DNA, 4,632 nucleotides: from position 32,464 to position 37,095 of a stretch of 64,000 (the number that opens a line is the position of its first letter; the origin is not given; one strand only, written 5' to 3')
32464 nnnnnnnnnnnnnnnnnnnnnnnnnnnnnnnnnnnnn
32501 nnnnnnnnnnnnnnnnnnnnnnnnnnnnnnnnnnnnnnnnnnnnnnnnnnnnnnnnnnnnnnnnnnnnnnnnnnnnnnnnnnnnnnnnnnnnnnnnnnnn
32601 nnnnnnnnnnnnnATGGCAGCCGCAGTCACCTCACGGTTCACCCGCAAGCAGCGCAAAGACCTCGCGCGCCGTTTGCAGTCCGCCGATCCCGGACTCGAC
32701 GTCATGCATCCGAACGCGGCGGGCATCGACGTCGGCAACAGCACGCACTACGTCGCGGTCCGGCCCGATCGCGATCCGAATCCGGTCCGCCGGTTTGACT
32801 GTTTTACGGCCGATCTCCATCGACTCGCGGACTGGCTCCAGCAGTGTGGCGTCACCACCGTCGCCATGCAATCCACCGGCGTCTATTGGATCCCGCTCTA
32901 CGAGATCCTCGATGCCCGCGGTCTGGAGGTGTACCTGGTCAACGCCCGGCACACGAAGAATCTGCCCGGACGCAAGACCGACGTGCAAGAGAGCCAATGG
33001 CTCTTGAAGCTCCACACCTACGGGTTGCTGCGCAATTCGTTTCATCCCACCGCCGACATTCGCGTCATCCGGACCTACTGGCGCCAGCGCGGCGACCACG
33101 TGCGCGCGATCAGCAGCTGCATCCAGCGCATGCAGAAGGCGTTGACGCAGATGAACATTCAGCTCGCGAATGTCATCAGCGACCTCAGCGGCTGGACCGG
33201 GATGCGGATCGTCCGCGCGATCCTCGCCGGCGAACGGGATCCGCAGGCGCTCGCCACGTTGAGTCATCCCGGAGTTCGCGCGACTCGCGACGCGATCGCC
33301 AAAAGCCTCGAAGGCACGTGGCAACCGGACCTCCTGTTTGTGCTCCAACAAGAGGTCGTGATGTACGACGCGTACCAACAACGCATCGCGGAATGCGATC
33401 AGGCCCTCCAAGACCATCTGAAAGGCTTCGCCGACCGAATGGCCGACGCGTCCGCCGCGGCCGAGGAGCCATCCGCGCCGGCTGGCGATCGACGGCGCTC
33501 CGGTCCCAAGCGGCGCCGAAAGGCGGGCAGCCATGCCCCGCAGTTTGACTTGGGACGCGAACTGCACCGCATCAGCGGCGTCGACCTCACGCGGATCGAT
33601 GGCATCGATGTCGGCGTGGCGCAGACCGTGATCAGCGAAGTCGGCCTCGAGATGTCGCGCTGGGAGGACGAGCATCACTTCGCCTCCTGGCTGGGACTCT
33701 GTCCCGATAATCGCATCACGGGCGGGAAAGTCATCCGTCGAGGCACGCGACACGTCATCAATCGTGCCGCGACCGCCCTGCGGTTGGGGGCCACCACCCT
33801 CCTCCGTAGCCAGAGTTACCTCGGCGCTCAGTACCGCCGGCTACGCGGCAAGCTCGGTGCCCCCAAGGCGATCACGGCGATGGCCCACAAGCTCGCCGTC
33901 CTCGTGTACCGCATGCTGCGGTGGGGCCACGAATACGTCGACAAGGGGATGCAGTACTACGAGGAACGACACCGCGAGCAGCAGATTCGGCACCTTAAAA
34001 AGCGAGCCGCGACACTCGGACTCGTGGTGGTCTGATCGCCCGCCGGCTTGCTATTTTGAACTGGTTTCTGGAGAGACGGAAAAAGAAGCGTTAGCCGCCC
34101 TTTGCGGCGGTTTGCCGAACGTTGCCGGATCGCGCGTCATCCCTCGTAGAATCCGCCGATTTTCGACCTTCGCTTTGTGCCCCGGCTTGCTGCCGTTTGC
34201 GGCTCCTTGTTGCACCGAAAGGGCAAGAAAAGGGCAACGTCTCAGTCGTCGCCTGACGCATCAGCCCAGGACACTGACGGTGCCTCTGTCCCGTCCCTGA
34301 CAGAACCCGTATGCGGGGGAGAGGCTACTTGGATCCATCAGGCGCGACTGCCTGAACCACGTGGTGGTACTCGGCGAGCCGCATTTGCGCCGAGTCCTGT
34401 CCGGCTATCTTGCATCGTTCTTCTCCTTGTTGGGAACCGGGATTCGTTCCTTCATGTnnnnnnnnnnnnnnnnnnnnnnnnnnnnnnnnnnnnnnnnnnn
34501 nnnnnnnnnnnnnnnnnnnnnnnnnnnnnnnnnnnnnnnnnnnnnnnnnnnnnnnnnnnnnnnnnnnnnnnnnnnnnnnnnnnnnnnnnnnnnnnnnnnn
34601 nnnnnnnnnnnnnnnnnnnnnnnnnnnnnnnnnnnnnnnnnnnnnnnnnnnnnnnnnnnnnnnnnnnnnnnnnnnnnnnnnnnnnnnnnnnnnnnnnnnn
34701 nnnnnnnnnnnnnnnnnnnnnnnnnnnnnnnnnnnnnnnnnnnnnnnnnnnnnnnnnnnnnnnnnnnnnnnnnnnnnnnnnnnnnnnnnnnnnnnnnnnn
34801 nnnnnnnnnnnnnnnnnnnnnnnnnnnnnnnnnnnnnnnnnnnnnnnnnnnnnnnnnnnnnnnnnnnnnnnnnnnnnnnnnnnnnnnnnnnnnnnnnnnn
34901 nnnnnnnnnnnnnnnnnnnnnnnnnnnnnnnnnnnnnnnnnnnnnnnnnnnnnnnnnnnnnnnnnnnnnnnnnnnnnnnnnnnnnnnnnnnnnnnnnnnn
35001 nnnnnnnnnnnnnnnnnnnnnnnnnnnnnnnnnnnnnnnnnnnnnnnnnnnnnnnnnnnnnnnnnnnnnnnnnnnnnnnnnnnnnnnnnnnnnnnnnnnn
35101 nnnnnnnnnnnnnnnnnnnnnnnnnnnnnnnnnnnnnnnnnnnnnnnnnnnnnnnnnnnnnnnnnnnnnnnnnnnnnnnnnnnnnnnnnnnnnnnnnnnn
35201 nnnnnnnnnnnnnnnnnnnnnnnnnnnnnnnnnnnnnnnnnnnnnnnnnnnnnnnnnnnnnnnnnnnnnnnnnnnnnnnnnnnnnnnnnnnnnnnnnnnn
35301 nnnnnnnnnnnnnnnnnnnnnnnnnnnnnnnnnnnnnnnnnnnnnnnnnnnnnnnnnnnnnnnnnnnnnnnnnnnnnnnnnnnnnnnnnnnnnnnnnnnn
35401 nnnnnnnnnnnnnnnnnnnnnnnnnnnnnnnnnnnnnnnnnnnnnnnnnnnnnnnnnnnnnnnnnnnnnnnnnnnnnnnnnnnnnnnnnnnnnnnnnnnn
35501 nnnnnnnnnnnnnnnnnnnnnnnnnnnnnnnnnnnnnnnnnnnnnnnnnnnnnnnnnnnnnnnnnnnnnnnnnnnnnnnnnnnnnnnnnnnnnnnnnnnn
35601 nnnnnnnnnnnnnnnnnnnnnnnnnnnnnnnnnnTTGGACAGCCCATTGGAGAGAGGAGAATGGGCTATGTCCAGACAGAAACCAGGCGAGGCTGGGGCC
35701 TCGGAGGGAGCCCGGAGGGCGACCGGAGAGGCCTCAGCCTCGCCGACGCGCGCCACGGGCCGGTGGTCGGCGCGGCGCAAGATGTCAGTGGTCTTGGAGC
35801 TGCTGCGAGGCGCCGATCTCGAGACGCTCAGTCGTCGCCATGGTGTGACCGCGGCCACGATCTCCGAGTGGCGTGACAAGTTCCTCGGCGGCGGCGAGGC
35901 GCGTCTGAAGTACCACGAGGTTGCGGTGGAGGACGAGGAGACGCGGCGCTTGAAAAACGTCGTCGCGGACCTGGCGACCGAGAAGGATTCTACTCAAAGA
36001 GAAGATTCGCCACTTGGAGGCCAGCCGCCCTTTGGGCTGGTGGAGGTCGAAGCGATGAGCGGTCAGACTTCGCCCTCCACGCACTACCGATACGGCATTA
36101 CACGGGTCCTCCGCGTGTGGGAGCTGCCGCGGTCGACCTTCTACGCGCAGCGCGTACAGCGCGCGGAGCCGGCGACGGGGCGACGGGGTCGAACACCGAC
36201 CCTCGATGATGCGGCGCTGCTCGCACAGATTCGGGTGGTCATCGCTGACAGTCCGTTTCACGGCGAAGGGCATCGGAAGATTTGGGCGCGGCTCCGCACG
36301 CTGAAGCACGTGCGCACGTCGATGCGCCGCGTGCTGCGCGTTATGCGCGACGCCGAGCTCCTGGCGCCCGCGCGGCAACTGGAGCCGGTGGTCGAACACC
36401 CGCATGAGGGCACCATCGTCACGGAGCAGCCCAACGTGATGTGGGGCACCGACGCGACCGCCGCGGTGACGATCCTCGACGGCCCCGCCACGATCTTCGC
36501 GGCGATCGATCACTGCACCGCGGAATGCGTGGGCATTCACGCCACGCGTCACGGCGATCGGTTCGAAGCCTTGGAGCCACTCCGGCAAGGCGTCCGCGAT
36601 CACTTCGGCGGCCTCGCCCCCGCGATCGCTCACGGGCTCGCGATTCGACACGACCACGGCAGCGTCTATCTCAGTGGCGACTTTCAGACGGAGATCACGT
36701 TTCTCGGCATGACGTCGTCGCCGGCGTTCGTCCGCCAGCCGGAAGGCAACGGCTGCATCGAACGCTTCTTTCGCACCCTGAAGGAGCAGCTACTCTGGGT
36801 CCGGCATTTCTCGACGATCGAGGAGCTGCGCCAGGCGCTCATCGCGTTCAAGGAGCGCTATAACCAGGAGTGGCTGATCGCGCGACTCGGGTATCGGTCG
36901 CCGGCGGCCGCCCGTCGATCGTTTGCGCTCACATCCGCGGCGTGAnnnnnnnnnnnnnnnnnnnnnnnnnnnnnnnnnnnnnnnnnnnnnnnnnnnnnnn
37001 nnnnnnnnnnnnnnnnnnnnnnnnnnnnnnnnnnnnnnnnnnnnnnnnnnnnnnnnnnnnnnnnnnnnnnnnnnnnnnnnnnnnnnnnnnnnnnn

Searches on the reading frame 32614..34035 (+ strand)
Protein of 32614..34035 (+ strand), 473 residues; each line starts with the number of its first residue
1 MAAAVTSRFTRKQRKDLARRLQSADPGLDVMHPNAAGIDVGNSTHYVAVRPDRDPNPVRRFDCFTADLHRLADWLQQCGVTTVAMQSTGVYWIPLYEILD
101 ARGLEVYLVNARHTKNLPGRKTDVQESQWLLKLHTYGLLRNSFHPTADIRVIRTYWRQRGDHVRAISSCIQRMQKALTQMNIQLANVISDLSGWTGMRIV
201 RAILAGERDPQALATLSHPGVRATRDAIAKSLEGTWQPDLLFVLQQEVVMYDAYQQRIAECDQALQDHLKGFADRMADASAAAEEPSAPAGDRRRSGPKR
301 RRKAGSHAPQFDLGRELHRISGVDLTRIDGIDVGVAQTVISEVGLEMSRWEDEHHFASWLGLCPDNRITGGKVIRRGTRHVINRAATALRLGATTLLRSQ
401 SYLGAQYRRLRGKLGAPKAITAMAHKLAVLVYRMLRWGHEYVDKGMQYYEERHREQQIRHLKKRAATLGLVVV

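Call 46: search_protein_families(library=pfam, proteins=[window:32614-34035:+], max_evalue=0.001)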
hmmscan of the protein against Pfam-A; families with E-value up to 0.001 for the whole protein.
window:32614-34035:+ (473 aa): 2 families
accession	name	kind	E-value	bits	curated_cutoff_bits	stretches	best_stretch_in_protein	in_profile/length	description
PF01548.23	DEDD_Tnp_IS110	-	3.1e-20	73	29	1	36-181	1-154/155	Transposase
PF02371.22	Transposase_20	-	2.3e-09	37.9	21.3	1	325-407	4-86/87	Transposase IS116/IS110/IS902 family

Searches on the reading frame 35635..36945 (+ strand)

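Call 46: search_protein_families(library=pfam, proteins=[window:35635-36945:+], max_evalue=0.001)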
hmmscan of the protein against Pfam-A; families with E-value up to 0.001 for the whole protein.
window:35635-36945:+ (436 aa): 5 families
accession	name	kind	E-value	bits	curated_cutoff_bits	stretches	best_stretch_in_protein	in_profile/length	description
PF13683.12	rve_3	-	1.9e-09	37.6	26.5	1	366-423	10-67/67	Integrase core domain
PF01527.26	HTH_Tnp_1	-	1.7e-08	35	24.1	1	41-111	4-75/75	Transposase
PF13276.12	HTH_21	-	5.5e-07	30.2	28.1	1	191-247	3-57/60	HTH-like domain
PF00665.32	rve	-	5.2e-05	23.9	32.6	1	264-363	2-96/102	Integrase core domain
PF13518.12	HTH_28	-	0.00024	21.6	25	1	48-92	1-45/52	Helix-turn-helix domain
